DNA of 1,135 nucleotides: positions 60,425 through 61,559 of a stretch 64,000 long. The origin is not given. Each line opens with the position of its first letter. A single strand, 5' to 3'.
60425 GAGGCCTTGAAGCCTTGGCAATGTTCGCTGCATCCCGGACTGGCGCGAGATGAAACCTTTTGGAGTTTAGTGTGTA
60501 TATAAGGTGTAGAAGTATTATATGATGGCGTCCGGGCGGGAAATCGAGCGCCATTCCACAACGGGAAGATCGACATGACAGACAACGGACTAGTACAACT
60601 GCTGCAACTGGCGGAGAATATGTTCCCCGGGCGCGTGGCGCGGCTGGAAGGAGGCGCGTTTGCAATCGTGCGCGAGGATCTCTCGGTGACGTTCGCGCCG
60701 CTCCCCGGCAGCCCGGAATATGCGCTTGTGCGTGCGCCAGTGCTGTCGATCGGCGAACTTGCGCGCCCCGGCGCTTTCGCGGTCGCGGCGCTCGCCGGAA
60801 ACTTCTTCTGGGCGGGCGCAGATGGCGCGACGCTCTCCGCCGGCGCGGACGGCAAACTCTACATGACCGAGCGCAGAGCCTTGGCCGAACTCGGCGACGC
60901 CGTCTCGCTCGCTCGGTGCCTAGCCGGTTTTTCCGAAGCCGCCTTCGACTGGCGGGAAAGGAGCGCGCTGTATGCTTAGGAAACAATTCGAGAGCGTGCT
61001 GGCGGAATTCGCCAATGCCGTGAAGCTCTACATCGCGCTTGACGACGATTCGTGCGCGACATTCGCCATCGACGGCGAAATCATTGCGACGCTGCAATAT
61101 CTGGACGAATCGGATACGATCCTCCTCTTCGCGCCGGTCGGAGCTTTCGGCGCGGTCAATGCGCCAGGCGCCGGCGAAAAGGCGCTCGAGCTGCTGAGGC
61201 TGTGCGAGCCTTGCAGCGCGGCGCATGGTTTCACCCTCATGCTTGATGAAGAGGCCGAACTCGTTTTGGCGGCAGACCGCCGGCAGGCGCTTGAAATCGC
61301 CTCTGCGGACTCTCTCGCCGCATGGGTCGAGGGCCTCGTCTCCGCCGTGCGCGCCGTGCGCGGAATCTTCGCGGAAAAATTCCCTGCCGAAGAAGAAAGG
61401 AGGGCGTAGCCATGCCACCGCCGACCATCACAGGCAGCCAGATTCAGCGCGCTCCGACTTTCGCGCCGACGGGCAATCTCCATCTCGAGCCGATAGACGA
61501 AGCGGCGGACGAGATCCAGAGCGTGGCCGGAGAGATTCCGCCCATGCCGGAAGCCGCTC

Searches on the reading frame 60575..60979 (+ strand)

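Call 55: search_protein_families(library=pfam, proteins=[window:60575-60979:+], max_evalue=0.01)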
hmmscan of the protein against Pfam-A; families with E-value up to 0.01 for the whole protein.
window:60575-60979:+ (134 aa): 1 family
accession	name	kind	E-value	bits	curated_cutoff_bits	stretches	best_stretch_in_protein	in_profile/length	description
PF05932.18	CesT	-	0.00019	22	22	1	58-127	50-119/119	Tir chaperone protein (CesT) family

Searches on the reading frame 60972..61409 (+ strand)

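Call 55: search_protein_families(library=pfam, proteins=[window:60972-61409:+], max_evalue=0.01)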
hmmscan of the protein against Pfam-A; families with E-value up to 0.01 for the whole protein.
window:60972-61409:+ (145 aa): 1 family
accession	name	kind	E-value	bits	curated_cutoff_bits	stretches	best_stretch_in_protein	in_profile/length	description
PF05932.18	CesT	-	2.6e-07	31.2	22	1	9-129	2-118/119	Tir chaperone protein (CesT) family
